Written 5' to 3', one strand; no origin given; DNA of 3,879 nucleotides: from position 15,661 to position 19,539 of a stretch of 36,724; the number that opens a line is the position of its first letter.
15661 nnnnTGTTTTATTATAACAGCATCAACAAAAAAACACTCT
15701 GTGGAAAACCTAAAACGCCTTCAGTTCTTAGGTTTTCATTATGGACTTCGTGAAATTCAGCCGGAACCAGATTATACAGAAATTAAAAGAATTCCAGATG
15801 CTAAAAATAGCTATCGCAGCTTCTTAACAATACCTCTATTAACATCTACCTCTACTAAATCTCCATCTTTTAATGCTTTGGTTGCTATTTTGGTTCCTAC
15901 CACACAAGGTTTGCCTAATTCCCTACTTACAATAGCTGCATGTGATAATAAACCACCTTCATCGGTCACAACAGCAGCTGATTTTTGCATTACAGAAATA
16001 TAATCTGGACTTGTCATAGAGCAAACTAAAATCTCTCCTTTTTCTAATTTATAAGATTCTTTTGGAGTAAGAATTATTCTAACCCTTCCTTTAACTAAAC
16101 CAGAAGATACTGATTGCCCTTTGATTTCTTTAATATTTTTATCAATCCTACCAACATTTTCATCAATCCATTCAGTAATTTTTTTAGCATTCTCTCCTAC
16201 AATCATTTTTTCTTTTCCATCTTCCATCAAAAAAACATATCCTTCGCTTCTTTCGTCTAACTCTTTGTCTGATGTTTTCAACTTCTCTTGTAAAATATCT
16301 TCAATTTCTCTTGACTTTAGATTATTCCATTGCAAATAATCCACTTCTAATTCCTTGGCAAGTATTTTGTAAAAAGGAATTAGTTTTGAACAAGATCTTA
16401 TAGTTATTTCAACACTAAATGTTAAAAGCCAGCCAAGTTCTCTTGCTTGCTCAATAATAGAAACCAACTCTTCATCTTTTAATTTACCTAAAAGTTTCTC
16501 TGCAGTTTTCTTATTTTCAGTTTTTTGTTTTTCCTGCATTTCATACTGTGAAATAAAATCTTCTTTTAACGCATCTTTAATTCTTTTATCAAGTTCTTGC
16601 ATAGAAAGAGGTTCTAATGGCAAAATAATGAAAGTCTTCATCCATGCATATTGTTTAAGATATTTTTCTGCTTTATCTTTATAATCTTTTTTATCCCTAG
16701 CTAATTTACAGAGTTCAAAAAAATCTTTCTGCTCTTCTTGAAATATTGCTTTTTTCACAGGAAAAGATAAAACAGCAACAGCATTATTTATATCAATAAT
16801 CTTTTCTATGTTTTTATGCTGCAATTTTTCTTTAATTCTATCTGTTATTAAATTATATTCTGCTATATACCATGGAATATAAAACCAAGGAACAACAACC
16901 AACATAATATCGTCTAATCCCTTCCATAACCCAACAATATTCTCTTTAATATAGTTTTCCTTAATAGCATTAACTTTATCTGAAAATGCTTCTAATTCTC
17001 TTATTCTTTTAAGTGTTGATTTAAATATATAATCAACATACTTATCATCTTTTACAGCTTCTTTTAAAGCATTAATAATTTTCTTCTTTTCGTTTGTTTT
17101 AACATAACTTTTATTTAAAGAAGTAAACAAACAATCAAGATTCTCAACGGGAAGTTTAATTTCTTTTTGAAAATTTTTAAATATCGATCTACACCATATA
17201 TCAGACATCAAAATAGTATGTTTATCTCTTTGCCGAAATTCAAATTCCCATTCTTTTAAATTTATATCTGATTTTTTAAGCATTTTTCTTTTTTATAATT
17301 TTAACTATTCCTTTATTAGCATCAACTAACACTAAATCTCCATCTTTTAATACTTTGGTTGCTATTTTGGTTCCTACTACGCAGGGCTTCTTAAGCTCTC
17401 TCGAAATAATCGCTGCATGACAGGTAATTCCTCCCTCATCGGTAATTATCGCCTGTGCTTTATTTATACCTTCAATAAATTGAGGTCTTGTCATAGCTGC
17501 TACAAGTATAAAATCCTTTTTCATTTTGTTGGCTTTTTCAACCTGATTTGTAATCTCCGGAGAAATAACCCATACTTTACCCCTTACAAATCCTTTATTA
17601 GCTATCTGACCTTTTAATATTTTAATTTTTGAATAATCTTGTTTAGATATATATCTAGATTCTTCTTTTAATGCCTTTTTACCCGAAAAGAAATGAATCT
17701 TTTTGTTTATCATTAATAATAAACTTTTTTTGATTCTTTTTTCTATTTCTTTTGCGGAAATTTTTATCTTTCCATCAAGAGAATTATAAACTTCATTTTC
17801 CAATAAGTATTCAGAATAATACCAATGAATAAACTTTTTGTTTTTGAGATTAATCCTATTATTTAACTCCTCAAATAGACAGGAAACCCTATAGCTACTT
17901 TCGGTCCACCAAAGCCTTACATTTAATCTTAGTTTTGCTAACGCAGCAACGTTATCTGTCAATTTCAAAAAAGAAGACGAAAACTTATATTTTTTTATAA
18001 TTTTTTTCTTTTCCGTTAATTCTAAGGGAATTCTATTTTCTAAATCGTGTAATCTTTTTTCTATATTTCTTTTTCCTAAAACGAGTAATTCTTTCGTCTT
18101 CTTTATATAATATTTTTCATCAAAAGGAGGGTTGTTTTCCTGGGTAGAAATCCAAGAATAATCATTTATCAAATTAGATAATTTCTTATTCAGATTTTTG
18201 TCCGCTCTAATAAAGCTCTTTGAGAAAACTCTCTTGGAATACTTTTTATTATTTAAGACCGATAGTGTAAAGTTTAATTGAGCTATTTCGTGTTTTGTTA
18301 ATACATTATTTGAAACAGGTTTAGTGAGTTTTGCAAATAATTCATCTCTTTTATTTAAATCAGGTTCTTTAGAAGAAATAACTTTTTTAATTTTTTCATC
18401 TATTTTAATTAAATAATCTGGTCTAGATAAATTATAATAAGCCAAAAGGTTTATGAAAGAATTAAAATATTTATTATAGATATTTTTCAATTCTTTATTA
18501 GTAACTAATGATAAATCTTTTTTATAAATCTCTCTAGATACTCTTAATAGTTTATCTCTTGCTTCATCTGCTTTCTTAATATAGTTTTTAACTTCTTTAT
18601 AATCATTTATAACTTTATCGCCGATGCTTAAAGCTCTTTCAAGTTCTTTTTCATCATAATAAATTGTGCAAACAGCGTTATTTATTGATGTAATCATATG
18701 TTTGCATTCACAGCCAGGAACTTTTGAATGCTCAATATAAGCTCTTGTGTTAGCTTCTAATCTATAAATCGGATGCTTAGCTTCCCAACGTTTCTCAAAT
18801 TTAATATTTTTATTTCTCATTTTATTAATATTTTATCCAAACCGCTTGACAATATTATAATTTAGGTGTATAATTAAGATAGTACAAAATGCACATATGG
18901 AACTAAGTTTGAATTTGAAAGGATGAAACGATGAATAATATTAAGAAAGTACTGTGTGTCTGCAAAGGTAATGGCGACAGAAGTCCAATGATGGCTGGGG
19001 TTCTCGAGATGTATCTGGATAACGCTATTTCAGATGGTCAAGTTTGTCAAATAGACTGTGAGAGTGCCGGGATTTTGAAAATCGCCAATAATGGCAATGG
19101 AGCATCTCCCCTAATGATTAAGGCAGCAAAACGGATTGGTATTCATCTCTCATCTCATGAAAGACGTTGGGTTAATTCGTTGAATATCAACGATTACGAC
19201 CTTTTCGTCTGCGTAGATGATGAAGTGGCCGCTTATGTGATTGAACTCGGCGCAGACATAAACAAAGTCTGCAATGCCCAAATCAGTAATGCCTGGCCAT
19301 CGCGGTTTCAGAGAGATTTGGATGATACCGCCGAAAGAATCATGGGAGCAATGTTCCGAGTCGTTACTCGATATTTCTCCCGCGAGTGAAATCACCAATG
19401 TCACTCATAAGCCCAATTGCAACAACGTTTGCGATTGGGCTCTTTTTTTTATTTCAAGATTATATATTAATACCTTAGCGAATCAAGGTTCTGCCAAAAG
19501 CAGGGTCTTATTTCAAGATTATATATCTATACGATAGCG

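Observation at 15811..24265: Unbundled rifampicin-phosphotransferase/PEP-synthase-like array: one ATP-grasp gene serving five swivelling-His modules with divergent N-domains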

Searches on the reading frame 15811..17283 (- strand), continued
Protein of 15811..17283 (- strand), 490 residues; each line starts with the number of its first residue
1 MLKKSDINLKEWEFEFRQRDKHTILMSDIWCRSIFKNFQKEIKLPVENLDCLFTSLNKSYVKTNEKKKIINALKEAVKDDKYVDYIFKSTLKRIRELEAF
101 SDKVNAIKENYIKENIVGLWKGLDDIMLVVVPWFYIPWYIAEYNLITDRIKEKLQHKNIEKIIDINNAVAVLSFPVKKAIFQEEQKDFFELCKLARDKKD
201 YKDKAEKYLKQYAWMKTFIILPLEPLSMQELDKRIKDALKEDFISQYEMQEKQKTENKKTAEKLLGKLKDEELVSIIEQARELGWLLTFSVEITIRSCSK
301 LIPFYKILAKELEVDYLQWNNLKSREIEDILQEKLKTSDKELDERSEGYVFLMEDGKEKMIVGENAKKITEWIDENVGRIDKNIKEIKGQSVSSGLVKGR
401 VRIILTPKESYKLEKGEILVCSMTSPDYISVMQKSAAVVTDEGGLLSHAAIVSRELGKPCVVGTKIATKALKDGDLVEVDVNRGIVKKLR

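Call 32: fold_search(model_id=the predicted structure, library=pdb)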
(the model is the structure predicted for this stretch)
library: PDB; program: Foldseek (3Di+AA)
matches with E <= 10: 209; with E <= 0.001: 33
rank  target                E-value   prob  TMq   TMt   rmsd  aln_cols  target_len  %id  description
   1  5fbu                  2.0e-14  1.00  0.52  0.37  10.0       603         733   16  Crystal structure of rifampin phosphotransferase RPH-Lm from Listeria monocytogenes in complex with rifampin-phosphate (released 2015-12-30)
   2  5fbt                  7.0e-14  1.00  0.53  0.37  10.3       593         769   15  Crystal structure of rifampin phosphotransferase RPH-Lm from Listeria monocytogenes in complex with rifampin (released 2015-12-30)
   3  5hv1                  5.6e-13  1.00  0.52  0.33  10.7       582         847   16  Rifampin phosphotransferase in complex with AMPPNP and rifampin from Listeria monocytogenes (released 2016-03-30)
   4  5hv2                  7.4e-13  1.00  0.36  0.24  16.1       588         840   16  Rifampin phosphotransferase G527Y mutant from Listeria monocytogenes (released 2016-03-30)
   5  5fbs                  1.4e-12  1.00  0.56  0.38   9.1       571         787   17  Crystal structure of rifampin phosphotransferase RPH-Lm from Listeria monocytogenes in complex with ADP and magnesium (released 2016-01-13)
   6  5hv3                  1.8e-11  1.00  0.31  0.21  16.4       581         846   16  Rifampin phosphotransferase G527Y mutant in complex with AMPPNP from Listeria monocytogenes (released 2016-03-30)
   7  1kbl                  9.7e-07  1.00  0.19  0.11  16.7       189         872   24  PYRUVATE PHOSPHATE DIKINASE (released 2002-01-30)
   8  2e28                  1.1e-06  1.00  0.21  0.17   1.0       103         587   38  Crystal structure analysis of pyruvate kinase from Bacillus stearothermophilus (released 2008-02-05)
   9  5jvj_B                4.6e-06  1.00  0.19  0.12  17.7       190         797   22  C4-type pyruvate phosphate dikinase: different conformational states of the nucleotide binding domain in the dimer (released 2017-04-05)
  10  2r82                  5.8e-06  1.00  0.18  0.11  18.1       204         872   23  Pyruvate phosphate dikinase (PPDK) triple mutant R219E/E271R/S262D adapts a second conformational state (released 2008-01-01)
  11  5lu4_A                7.4e-06  1.00  0.19  0.11  17.9       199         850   21  C4-type pyruvate phosphate dikinase: conformational intermediate of central domain in the swiveling mechanism (released 2017-05-24)
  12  5jvj_A                7.8e-06  1.00  0.19  0.11  19.0       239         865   18  C4-type pyruvate phosphate dikinase: different conformational states of the nucleotide binding domain in the dimer (released 2017-04-05)
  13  5jvl_A                7.8e-06  1.00  0.19  0.11  25.0       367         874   16  C4-type pyruvate phospate dikinase: nucleotide binding domain with bound ATP analogue (released 2017-04-05)
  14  5lu4_B                8.1e-06  1.00  0.19  0.11  17.6       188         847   20  C4-type pyruvate phosphate dikinase: conformational intermediate of central domain in the swiveling mechanism (released 2017-05-24)
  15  5jvn                  1.7e-05  1.00  0.18  0.11  17.5       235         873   19  C3-type pyruvate phosphate dikinase: intermediate state of the central domain in the swiveling mechanism (released 2017-04-05)
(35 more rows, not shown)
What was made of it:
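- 15811..17283 (-): A: RIF-binding-domain-like N-domain (residues 1-385) plus His swivel (386-490), 490 aa. Top Foldseek hits are RPH-Lm 5fbu/5fbt/5hv1/5fbs, E 2e-14 to 1e-12, 570-600 aligned columns, TM 0.52-0.56 (call 32).
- Closest known: Rifampicin phosphotransferase RPH. Same: A's N-domain has the RIF-binding-domain fold (call 32).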

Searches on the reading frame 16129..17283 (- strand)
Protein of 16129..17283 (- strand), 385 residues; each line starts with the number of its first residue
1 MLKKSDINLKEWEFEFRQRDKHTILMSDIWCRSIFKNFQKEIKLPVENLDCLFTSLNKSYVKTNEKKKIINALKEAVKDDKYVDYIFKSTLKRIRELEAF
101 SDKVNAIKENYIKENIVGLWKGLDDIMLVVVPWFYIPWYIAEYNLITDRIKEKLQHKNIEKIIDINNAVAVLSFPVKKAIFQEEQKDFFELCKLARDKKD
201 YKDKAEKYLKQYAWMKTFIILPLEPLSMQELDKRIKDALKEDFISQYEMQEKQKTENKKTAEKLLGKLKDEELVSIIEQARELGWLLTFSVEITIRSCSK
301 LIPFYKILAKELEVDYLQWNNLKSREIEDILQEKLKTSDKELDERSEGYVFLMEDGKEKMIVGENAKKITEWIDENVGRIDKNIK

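Call 61: search_protein_representatives(protein=window:16129-17283:-)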
Query: 385 residues. Proteins with E-value up to 0.001 (for the whole library): 108; up to 1e-10: 42; up to 1e-30: 32. The best 108 are listed.
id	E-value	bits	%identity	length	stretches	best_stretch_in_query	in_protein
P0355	8.1e-110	383.8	40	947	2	2-385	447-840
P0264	3.0e-93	329.3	44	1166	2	3-384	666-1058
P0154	5.5e-91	321.9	45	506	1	1-382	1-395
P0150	2.1e-86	306.8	42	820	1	7-384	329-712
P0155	2.1e-84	300.2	41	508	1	2-384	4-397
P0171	1.2e-83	297.7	43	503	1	6-384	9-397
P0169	1.8e-78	280.7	51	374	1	127-384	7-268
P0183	2.5e-78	280.2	40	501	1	7-375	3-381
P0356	6.2e-78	278.9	40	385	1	4-366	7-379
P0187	1.0e-77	278.2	40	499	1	4-381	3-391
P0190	1.6e-77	277.6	37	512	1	5-377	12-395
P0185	1.3e-72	261.4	38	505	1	4-385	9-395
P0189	2.1e-72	260.7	39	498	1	4-373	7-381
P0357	8.5e-68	245.6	36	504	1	7-374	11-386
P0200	1.5e-67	244.7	36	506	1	6-380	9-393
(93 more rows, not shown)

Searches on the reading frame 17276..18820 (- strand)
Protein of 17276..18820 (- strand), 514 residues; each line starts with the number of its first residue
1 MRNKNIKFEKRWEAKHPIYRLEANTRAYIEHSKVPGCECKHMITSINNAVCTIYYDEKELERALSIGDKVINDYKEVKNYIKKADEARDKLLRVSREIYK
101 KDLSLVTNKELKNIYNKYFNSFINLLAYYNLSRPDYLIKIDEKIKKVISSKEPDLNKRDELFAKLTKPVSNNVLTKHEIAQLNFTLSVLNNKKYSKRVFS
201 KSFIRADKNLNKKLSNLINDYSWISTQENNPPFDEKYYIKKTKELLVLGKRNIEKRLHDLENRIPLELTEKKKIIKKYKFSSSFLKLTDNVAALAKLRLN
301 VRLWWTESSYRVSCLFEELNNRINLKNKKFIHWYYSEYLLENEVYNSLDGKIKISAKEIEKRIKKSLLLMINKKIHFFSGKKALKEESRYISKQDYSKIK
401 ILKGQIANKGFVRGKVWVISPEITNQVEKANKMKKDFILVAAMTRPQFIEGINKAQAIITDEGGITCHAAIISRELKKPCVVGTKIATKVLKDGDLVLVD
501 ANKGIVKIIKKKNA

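Call 3: search_protein_families(library=pfam, proteins=[window:17276-18820:-], max_evalue=0.01)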
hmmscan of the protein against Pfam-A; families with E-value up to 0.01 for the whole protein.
window:17276-18820:- (514 aa): 2 families
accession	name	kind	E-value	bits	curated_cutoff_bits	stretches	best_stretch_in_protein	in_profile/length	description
PF00391.29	PEP-utilizers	-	1.1e-24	86.2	23.1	1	434-504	2-72/72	PEP-utilising enzyme, mobile domain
PF02350.25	Epimerase_2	-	0.0038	16.6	30.6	1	416-503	219-306/347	UDP-N-acetylglucosamine 2-epimerase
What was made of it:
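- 17276..18820 (-): B: N-domain plus His swivel, 514 aa. It overlaps A by 8 nt. PEP-utilizers E 1.1e-24 (call 3).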

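Call 4: search_protein_families(library=ncbifam, proteins=[window:17276-18820:-], max_evalue=0.01)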
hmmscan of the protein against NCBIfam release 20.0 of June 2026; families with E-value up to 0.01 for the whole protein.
window:17276-18820:- (514 aa): 26 families (the best 25 are shown)
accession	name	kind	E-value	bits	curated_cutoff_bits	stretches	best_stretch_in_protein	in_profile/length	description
NF005057.0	PRK06464.1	equivalog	1.8e-29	102.4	598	1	381-507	341-461/798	phosphoenolpyruvate synthase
TIGR01418.1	PEP_synth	equivalog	1e-25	90.2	739.75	1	379-506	333-456/784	pyruvate, water dikinase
NF006153.0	PRK08296.1-5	subfamily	2.3e-22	79.1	578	1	397-510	499-607/608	hypothetical protein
NF004531.0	PRK05878.1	equivalog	2.3e-19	69.4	456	1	400-507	352-455/534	pyruvate, phosphate dikinase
NF006150.0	PRK08296.1-2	subfamily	4.8e-17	61.4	650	1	389-512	490-608/633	hypothetical protein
NF006151.0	PRK08296.1-3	equivalog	6.6e-17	61.2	693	1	398-509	497-603/604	hypothetical protein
NF006152.0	PRK08296.1-4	equivalog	1.2e-16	60.3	723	1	393-509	497-608/609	hypothetical protein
NF004978.0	PRK06354.1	subfamily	5.8e-16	58.1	462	1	398-507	474-583/590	pyruvate kinase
NF052631.1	prodigiosin_PigC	equivalog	8.3e-16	57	1300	1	235-508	613-881/883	prodigiosin ligase PigC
NF004882.0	PRK06241.2-3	equivalog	9.1e-16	57.1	850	1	296-512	611-822/827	phosphoenolpyruvate synthase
NF052632.1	undecylprod_RedH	equivalog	3e-15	55.3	1350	1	402-510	775-879/880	undecylprodigiosin ligase RedH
NF004878.0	PRK06241.1-3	subfamily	1e-14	53.6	945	1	402-510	788-890/891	phosphoenolpyruvate synthase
NF004520.0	PRK05865.1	equivalog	2.7e-13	48.7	1509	1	400-510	734-838/854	sugar epimerase family protein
TIGR01828.1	pyru_phos_dikin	equivalog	1.1e-12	46.9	843.45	1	395-486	381-468/865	pyruvate, phosphate dikinase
NF004880.0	PRK06241.2-1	equivalog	1.2e-12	46.6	972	1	404-508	738-836/837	phosphoenolpyruvate synthase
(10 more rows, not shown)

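Call 7: search_protein_families(library=padloc, proteins=[window:17276-18820:-], max_evalue=0.01)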
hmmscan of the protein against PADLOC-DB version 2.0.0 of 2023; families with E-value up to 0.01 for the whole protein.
window:17276-18820:- (514 aa): 0 families

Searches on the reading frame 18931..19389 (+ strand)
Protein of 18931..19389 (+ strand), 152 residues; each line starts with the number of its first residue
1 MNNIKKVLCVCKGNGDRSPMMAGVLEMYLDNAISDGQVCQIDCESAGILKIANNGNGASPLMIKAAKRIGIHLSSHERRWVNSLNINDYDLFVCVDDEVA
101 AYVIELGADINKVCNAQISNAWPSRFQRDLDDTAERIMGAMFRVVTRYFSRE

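Call 3: search_protein_families(library=pfam, proteins=[window:18931-19389:+], max_evalue=0.01)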
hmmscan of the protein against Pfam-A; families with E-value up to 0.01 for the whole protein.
window:18931-19389:+ (152 aa): 1 family
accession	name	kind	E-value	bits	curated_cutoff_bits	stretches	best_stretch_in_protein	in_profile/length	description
PF01451.26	LMWPc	-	2.3e-09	38.1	23.2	1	7-109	1-98/144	Low molecular weight phosphotyrosine protein phosphatase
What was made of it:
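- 18931..19389 (+): Embedded low-molecular-weight phosphatase/ArsC-family gene, a separate transcription unit. A functional link to the array is possible but unproven. Pfam LMWPc E 2.3e-9 (call 3).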

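Call 4: search_protein_families(library=ncbifam, proteins=[window:18931-19389:+], max_evalue=0.01)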
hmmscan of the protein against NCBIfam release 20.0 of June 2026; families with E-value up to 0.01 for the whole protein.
window:18931-19389:+ (152 aa): 5 families
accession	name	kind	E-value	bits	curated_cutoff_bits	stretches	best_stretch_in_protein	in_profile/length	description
NF007520.0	PRK10126.1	equivalog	1.3e-05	25.7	243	1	5-109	3-96/147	low molecular weight protein-tyrosine-phosphatase Wzb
NF010053.0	PRK13530.1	subfamily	0.0003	21.2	215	1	5-137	4-125/133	arsenate reductase (thioredoxin)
TIGR02689.1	ars_reduc_gluta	equivalog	0.0016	18.7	157.6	1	5-93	1-76/126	arsenate reductase, glutathione/glutaredoxin type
NF008486.0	PRK11391.1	equivalog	0.0044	17.5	247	1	4-110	6-101/148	phosphotyrosine-protein phosphatase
TIGR02691.1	arsC_pI258_fam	equivalog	0.0079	16.4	174.3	0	9-96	3-77/129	arsenate reductase (thioredoxin)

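Call 7: search_protein_families(library=padloc, proteins=[window:18931-19389:+], max_evalue=0.01)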
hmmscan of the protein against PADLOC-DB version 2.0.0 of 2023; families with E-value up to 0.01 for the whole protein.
window:18931-19389:+ (152 aa): 0 families
